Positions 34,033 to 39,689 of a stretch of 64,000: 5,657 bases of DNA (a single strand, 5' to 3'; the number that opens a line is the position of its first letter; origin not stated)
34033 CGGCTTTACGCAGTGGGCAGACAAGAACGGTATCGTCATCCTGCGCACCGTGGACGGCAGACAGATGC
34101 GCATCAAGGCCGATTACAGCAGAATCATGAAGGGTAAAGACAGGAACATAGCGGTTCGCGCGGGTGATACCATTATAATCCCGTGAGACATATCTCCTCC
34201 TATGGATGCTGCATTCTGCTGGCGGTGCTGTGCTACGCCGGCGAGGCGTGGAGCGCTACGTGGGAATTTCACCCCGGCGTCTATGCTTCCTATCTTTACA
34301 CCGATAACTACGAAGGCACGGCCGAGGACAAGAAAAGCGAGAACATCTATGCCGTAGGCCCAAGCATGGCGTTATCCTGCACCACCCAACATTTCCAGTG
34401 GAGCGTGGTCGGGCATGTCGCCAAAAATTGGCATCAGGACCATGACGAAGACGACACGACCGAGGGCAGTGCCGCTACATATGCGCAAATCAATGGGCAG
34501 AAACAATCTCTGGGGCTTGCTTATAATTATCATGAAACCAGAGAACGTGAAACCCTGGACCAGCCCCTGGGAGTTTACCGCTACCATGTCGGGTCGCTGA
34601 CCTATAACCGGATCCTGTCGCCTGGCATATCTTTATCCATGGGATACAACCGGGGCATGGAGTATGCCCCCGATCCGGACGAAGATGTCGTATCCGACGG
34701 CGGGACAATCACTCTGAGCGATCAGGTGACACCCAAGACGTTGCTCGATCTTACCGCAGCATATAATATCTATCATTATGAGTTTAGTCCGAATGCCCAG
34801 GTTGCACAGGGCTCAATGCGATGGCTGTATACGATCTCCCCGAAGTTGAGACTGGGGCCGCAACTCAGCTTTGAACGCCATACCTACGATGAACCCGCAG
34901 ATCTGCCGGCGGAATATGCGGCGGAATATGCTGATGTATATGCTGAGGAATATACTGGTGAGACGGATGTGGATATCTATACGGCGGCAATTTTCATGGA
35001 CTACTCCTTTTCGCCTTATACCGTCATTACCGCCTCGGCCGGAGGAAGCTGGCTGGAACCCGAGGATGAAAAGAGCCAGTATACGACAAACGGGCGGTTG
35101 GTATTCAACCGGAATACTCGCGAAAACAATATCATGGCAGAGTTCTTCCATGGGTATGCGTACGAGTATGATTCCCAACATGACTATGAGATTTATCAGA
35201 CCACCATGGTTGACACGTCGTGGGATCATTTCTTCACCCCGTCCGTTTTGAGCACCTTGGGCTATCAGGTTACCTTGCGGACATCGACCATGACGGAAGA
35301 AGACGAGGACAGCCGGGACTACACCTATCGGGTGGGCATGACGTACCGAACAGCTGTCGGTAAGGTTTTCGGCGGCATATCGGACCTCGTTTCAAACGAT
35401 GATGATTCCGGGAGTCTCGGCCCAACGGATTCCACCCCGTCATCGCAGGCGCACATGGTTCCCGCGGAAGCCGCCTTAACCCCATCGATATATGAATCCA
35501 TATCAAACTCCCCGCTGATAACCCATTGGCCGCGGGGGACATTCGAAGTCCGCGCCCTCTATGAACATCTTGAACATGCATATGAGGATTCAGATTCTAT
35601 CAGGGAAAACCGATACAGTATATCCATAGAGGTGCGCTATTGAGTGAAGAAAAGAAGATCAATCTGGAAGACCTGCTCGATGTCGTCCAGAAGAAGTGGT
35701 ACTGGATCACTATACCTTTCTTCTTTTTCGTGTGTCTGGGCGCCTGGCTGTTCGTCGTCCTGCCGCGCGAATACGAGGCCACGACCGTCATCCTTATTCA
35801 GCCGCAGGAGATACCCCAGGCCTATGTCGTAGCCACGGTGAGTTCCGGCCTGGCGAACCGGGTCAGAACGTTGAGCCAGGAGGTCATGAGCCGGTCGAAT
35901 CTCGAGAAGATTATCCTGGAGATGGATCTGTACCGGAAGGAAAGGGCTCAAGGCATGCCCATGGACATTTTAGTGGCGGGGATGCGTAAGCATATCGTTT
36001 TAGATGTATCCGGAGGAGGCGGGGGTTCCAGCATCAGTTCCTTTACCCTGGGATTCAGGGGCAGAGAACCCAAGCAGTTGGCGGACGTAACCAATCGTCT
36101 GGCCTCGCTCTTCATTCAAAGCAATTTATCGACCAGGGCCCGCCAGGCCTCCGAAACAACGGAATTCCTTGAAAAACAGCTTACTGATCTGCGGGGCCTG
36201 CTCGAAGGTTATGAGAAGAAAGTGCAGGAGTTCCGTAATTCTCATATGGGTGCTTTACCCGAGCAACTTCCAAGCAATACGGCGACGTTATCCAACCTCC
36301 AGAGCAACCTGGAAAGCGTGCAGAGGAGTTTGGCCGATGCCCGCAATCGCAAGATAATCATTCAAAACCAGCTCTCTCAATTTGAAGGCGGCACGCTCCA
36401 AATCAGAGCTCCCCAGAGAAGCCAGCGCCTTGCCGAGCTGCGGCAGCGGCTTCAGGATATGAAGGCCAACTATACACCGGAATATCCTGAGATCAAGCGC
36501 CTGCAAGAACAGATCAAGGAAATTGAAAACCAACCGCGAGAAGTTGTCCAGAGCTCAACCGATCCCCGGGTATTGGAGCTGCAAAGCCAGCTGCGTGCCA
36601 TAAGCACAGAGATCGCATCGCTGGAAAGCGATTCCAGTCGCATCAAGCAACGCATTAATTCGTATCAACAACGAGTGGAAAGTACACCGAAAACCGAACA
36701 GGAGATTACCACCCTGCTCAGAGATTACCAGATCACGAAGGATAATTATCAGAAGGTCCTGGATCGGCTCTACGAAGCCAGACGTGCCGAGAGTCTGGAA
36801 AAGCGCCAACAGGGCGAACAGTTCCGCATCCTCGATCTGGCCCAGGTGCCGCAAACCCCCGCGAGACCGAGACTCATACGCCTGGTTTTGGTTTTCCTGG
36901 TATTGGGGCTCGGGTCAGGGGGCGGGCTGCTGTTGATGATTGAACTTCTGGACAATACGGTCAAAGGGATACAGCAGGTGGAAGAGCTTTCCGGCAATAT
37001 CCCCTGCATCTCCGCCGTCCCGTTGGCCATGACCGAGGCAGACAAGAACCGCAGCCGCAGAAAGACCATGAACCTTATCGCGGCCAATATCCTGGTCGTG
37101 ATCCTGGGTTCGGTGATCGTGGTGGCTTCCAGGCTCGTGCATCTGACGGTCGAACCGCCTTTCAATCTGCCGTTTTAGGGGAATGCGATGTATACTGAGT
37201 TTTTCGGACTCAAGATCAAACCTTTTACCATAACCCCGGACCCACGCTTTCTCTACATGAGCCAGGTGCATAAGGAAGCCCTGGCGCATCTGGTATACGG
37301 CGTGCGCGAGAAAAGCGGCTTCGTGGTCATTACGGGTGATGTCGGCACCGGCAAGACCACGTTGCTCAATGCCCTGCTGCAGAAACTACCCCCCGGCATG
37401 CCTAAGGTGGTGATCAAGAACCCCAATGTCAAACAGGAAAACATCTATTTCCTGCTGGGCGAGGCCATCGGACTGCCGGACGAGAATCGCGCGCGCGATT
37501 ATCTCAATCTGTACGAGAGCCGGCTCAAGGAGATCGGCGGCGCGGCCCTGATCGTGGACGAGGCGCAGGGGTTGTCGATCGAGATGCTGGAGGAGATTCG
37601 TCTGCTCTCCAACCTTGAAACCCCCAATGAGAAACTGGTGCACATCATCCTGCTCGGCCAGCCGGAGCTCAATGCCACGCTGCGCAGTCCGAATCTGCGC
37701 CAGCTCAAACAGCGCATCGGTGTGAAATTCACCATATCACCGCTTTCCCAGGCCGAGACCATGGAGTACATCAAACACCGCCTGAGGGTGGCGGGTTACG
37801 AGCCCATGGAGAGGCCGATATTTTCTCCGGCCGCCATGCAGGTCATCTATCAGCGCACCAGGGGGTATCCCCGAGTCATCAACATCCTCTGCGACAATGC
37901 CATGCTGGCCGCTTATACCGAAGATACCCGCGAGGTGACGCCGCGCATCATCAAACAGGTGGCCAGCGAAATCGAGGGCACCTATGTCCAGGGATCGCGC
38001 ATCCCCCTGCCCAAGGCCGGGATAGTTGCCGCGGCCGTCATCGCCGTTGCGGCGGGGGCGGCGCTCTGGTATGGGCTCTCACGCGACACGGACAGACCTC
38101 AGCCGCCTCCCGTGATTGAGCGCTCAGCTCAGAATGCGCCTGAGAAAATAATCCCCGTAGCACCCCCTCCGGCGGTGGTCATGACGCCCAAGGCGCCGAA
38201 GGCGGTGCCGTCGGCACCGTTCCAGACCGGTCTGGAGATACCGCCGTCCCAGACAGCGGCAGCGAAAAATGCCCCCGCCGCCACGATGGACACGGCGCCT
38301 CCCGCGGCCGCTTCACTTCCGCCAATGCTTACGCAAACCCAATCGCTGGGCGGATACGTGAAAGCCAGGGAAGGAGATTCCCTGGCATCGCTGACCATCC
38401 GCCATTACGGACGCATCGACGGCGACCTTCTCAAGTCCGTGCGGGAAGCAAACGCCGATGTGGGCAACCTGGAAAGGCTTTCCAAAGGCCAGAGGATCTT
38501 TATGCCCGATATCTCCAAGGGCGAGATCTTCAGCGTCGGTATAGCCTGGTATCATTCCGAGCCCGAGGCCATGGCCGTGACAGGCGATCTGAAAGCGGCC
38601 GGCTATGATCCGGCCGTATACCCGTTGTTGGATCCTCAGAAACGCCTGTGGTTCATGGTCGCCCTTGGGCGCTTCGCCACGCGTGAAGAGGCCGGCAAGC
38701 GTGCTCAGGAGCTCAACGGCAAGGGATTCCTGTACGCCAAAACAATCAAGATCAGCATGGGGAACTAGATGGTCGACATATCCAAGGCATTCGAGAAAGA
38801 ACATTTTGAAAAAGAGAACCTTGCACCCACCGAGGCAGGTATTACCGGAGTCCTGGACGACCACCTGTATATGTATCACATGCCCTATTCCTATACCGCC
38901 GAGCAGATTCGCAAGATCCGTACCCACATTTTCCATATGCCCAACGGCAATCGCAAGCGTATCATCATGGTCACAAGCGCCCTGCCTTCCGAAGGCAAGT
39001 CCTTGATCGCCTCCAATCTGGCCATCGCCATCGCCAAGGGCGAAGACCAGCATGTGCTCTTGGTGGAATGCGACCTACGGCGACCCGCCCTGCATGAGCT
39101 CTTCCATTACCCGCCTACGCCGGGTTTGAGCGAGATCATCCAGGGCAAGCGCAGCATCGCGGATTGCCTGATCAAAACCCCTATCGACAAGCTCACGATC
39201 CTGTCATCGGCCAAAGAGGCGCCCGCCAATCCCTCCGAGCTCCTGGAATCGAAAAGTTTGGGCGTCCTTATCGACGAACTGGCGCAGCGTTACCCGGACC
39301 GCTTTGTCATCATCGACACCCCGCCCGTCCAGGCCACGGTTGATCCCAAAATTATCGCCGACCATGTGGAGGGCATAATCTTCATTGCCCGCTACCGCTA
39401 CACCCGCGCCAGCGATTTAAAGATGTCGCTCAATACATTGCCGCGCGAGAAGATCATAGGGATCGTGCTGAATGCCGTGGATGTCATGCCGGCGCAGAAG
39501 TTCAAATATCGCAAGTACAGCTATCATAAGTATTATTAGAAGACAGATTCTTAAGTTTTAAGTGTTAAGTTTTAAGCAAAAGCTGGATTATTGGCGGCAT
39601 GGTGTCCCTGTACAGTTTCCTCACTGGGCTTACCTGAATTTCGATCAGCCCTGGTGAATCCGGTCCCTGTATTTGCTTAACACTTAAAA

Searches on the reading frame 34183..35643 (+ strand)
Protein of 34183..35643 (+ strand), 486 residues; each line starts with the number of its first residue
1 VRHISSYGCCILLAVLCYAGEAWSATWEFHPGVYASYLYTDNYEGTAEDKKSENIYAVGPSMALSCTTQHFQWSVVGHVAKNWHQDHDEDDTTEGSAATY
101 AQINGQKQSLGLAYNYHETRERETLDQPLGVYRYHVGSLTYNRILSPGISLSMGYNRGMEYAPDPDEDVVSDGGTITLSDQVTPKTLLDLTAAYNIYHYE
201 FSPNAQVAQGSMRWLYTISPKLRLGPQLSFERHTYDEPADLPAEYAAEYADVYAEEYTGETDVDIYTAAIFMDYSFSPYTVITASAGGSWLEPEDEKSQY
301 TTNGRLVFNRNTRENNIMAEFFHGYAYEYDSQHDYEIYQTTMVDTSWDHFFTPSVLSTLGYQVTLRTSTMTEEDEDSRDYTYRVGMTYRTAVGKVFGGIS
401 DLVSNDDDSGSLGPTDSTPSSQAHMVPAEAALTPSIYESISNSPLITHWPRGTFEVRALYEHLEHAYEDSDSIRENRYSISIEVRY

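Call 8: search_protein_families(library=pfam, proteins=[window:34183-35643:+])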
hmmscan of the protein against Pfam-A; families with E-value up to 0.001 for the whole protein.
window:34183-35643:+ (486 aa): 0 families

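Call 66: search_protein_families(library=ncbifam, proteins=[window:34183-35643:+], max_evalue=0.00001)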
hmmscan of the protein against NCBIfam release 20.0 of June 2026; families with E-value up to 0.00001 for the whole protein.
window:34183-35643:+ (486 aa): 1 family
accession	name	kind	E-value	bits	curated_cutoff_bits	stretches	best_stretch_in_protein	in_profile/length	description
TIGR03016.1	pepcterm_hypo_1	hypoth_equivalog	8.8e-08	31.5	90.85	0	25-94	2-71/477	TIGR03016 family PEP-CTERM system-associated outer membrane protein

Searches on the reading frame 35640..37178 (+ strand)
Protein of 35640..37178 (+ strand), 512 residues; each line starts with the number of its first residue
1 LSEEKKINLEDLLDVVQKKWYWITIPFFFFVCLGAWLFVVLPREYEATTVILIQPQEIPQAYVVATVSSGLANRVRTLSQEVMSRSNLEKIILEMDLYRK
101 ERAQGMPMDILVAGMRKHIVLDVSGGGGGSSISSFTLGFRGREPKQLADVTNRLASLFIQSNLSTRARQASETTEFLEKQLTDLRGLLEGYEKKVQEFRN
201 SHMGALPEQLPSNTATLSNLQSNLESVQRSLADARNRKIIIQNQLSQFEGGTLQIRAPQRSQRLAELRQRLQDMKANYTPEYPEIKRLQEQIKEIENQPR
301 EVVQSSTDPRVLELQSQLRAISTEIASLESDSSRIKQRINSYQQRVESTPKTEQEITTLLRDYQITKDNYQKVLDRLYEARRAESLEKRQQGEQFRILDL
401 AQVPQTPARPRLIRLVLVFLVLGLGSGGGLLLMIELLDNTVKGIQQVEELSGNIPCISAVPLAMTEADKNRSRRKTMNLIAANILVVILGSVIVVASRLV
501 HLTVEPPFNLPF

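Call 8: search_protein_families(library=pfam, proteins=[window:35640-37178:+])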
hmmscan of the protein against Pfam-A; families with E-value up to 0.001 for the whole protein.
window:35640-37178:+ (512 aa): 2 families
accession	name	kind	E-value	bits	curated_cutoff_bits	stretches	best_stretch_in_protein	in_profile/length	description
PF13807.11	GNVR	-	8.9e-08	32.4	27.7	1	351-432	1-78/82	G-rich domain on putative tyrosine kinase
PF02706.20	Wzz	-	3.4e-07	30.9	25.5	1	6-92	2-88/91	Chain length determinant protein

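Call 66: search_protein_families(library=ncbifam, proteins=[window:35640-37178:+], max_evalue=0.00001)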
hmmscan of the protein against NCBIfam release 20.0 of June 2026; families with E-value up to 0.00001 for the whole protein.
window:35640-37178:+ (512 aa): 9 families
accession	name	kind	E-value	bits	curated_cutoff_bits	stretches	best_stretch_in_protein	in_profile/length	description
TIGR03007.1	pepcterm_ChnLen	equivalog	1.1e-77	261.4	278.85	1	16-494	11-494/498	XrtA system polysaccharide chain length determinant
TIGR03017.1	EpsF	equivalog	1.1e-21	77.1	422.75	1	8-456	2-439/444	chain length determinant protein EpsF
NF008568.0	PRK11519.1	equivalog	1.4e-14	53.3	1068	2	337-477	353-485/720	tyrosine-protein kinase Wzc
TIGR01005.1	eps_transp_fam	subfamily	2e-14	52.7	411.7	1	137-471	159-488/754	exopolysaccharide transport protein family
NF007350.0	PRK09841.1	equivalog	3.6e-14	51.8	1248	1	284-477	305-487/726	tyrosine-protein kinase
TIGR01006.1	polys_exp_MPA1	subfamily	2.8e-09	36.7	296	0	367-450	130-212/226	CspC family polysaccharide chain length determinant protein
NF045487.1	ASRP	equivalog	3.6e-08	32.5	300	1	215-376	317-475/593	archaea-specific SMC-related protein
TIGR02168.1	SMC_prok_B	equivalog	3.3e-06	25.1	567.35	1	163-394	237-471/1181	chromosome segregation protein SMC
TIGR02169.1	SMC_prok_A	equivalog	4.3e-06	24.7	729.4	0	193-384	675-895/1165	chromosome segregation protein SMC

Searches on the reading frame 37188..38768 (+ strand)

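Call 8: search_protein_families(library=pfam, proteins=[window:37188-38768:+])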
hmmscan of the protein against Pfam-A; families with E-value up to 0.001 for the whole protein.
window:37188-38768:+ (526 aa): 11 families
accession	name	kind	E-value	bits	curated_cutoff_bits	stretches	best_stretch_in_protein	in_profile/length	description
PF13401.12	AAA_22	-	1.3e-24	87.5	27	1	41-164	3-129/130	AAA domain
PF13191.12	AAA_16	-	1.2e-06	29.6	32.6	1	29-70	9-51/167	AAA ATPase domain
PF05036.18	SPOR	-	2.4e-05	25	21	1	448-512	5-66/76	SPOR domain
PF05489.18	Phage_tail_X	-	7.3e-05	22.7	22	1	391-444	3-56/60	Phage Tail Protein X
PF13173.12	AAA_14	-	0.00021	21.8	27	1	45-191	4-128/129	AAA domain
PF13604.12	AAA_30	-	0.00023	21.4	27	1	41-147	16-116/191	AAA domain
PF13245.12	AAA_19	-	0.00029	21.5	25.1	0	42-66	10-34/134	AAA domain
PF02492.25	cobW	-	0.00032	20.8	20.7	1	46-78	3-35/180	CobW/HypB/UreG, nucleotide-binding domain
PF00005.33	ABC_tran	-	0.00033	21.7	25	1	45-89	13-57/137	ABC transporter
PF00437.27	T2SSE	-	0.00036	19.7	24.9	1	27-68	126-167/370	Type II/IV secretion system protein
PF20720.3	nSTAND3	-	0.00052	20.2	27.2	1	41-67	15-41/155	Novel STAND NTPase 3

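Call 66: search_protein_families(library=ncbifam, proteins=[window:37188-38768:+], max_evalue=0.00001)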
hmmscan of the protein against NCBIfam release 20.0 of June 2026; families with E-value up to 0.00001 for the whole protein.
window:37188-38768:+ (526 aa): 1 family
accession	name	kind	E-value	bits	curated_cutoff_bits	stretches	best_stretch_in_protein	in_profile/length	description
TIGR03015.1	pepcterm_ATPase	hypoth_equivalog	9.3e-79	264.6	324.5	1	1-263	1-267/269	XrtA/PEP-CTERM system-associated ATPase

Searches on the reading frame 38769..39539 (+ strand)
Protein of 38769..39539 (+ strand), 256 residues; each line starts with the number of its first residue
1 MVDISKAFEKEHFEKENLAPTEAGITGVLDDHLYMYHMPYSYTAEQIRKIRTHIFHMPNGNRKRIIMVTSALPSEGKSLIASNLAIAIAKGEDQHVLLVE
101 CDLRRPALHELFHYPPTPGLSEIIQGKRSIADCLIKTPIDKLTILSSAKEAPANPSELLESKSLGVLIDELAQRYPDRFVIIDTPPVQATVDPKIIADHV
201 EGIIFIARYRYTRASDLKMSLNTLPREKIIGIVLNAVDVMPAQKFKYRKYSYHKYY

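Call 8: search_protein_families(library=pfam, proteins=[window:38769-39539:+])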
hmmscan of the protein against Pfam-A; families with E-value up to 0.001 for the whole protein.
window:38769-39539:+ (256 aa): 3 families
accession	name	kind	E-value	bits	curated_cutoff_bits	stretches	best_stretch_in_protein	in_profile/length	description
PF13614.12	AAA_31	-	1e-06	29.3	27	1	65-191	3-132/177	AAA domain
PF01656.29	CbiA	-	4.6e-05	23.8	25.4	1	67-239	2-85/125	CobQ/CobB/MinD/ParA nucleotide binding domain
PF10609.15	ParA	-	0.00098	19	27.1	0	63-116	3-55/246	NUBPL iron-transfer P-loop NTPase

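Call 66: search_protein_families(library=ncbifam, proteins=[window:38769-39539:+], max_evalue=0.00001)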
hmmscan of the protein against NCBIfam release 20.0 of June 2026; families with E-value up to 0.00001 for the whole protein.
window:38769-39539:+ (256 aa): 6 families
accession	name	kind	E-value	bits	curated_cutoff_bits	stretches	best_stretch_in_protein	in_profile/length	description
TIGR03018.1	pepcterm_TyrKin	hypoth_equivalog_domain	4.3e-54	183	230.65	1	38-235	6-207/207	XrtA-associated tyrosine autokinase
NF008568.0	PRK11519.1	equivalog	3.7e-37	127.9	1068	1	33-255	496-713/720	tyrosine-protein kinase Wzc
TIGR01007.1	eps_fam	subfamily_domain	1.4e-36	126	108.05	1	45-250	1-203/204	polysaccharide biosynthesis tyrosine autokinase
NF007350.0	PRK09841.1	equivalog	6.5e-30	103.9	1248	1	39-255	507-720/726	tyrosine-protein kinase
TIGR03029.1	EpsG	equivalog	2.2e-29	102.5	313.8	1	12-234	56-272/274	chain length determinant protein tyrosine kinase EpsG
TIGR01005.1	eps_transp_fam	subfamily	1.6e-28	99.4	411.7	1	37-252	520-731/754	exopolysaccharide transport protein family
